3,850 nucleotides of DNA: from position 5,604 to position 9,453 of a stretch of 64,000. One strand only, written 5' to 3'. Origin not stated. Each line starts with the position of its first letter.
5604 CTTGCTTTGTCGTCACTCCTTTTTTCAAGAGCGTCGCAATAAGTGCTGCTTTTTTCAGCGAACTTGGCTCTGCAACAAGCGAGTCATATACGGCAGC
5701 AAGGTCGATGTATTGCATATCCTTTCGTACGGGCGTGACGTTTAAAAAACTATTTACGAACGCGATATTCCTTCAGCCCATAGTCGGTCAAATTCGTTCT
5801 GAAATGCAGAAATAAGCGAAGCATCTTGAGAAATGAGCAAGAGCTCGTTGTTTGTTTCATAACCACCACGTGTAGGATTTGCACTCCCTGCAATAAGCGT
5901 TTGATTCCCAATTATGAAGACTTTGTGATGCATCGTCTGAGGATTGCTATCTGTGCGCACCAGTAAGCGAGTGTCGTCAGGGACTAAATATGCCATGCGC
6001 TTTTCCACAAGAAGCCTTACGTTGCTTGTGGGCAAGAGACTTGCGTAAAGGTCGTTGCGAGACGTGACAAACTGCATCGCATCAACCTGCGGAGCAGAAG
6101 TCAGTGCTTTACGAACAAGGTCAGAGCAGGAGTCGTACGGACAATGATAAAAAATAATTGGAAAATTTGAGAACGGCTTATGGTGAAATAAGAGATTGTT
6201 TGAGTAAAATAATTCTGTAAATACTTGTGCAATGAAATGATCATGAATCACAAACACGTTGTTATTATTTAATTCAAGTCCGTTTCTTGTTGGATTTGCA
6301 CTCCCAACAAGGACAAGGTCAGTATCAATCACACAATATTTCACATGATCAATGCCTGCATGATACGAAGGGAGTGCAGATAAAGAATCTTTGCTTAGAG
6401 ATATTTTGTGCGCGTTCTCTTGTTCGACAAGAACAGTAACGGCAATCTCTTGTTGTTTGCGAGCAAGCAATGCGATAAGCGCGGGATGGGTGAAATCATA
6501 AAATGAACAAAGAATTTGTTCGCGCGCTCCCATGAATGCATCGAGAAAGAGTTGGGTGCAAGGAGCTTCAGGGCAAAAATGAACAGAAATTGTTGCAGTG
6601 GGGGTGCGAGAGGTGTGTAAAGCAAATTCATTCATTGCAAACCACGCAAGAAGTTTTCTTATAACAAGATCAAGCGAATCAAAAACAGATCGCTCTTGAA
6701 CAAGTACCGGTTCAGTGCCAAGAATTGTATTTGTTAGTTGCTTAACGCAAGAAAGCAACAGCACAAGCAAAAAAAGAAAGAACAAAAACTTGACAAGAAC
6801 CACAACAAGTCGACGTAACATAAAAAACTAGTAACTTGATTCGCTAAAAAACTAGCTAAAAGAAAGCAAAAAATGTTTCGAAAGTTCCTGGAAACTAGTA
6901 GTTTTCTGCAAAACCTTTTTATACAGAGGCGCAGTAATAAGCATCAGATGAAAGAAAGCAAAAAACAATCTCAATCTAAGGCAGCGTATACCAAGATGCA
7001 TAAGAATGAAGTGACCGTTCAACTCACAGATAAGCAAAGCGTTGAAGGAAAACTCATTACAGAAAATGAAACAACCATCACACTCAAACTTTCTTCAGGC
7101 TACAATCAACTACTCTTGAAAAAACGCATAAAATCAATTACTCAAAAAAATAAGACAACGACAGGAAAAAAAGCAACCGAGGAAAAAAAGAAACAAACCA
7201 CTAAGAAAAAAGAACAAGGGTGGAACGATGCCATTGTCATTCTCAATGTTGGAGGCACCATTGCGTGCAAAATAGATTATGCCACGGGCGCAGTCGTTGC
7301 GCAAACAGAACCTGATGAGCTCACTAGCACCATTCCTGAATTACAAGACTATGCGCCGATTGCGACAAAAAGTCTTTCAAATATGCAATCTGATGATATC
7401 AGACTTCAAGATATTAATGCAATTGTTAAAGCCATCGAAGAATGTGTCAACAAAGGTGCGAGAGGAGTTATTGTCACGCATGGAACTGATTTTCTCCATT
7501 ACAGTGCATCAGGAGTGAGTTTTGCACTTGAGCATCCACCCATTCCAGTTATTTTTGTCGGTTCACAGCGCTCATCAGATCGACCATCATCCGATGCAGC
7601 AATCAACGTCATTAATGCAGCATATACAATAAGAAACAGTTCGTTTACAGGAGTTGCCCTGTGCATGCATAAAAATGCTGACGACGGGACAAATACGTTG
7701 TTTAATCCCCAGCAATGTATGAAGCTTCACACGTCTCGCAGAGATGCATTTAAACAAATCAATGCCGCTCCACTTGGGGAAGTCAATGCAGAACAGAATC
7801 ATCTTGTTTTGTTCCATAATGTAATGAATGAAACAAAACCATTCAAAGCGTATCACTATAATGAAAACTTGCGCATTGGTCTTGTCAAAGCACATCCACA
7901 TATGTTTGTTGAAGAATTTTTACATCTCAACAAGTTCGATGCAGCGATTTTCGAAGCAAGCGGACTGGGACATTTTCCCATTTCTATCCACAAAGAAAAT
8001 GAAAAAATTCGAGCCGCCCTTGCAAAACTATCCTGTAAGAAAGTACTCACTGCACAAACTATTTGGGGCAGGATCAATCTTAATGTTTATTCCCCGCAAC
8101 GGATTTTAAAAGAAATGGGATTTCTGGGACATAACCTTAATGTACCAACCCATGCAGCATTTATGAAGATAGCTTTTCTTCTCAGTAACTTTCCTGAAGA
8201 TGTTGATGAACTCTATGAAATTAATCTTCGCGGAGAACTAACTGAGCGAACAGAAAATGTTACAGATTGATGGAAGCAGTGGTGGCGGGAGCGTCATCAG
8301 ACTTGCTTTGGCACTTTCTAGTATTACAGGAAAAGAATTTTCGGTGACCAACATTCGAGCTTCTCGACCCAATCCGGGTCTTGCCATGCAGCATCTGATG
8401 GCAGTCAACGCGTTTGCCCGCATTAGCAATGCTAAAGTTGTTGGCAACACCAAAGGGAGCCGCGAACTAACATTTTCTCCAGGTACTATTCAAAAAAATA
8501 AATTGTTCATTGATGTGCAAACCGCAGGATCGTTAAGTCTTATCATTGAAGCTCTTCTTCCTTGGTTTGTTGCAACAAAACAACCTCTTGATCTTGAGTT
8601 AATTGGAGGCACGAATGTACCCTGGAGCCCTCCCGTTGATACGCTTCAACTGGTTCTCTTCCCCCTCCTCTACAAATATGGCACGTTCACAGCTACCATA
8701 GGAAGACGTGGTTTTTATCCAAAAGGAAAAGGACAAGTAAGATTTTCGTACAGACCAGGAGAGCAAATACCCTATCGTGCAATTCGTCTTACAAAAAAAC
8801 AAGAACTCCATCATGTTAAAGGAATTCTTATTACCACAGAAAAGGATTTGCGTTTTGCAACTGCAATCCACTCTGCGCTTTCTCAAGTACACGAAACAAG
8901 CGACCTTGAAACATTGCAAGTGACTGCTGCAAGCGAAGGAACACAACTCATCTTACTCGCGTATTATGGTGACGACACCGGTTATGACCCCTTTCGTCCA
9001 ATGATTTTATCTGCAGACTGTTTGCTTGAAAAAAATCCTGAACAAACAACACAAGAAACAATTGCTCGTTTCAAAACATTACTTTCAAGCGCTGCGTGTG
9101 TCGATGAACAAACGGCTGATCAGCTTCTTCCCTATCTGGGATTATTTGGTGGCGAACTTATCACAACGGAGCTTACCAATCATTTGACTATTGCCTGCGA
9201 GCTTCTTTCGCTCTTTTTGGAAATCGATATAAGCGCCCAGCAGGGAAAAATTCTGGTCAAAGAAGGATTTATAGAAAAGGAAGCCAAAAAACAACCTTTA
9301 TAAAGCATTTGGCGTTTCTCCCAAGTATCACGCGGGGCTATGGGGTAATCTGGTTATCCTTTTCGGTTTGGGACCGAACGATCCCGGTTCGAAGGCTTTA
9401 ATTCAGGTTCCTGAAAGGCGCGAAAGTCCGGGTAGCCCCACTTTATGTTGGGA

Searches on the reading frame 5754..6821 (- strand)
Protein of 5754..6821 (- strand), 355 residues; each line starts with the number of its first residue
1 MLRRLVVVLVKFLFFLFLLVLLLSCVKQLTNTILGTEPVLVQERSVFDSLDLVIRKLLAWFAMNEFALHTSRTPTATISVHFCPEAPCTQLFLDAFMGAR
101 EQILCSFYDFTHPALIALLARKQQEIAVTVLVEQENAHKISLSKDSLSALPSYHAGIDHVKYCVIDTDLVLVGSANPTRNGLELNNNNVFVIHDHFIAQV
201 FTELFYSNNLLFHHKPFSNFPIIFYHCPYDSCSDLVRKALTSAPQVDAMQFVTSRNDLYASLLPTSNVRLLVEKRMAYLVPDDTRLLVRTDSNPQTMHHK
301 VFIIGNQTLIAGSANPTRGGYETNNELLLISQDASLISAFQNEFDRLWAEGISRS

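Call 69: search_protein_families(library=pfam, proteins=[window:5754-6821:-], max_evalue=0.0001)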
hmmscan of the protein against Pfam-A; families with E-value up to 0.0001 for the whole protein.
window:5754-6821:- (355 aa): 1 family
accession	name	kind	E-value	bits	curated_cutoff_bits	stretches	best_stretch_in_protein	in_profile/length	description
PF13091.12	PLDc_2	-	1.6e-28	99.6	27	2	94-205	3-128/132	PLD-like domain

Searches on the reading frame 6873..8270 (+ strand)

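Call 69: search_protein_families(library=pfam, proteins=[window:6873-8270:+], max_evalue=0.0001)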
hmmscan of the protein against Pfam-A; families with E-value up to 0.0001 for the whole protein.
window:6873-8270:+ (465 aa): 2 families
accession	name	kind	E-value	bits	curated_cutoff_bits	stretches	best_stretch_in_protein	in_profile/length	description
PF00710.25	Asparaginase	-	8.7e-50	169.4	22.5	1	121-308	2-184/193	Asparaginase, N-terminal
PF17763.6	Asparaginase_C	-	5.5e-07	30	34.6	1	334-440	1-104/114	Glutaminase/Asparaginase C-terminal domain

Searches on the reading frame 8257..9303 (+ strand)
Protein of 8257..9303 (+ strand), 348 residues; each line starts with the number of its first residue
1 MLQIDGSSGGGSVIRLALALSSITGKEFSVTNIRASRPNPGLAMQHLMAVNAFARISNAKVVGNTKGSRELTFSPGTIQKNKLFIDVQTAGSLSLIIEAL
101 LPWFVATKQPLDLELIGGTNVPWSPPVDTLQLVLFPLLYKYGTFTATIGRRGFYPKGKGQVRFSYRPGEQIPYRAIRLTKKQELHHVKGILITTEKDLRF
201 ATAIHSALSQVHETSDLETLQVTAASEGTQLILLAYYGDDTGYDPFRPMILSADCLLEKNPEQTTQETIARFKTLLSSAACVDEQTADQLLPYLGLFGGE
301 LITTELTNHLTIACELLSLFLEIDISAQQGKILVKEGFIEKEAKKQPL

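Call 69: search_protein_families(library=pfam, proteins=[window:8257-9303:+], max_evalue=0.0001)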
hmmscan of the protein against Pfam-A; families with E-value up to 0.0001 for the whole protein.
window:8257-9303:+ (348 aa): 1 family
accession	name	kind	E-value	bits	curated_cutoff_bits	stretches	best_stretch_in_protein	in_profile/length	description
PF01137.26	RTC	-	8.4e-64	215.2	27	1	8-325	3-219/221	RNA 3'-terminal phosphate cyclase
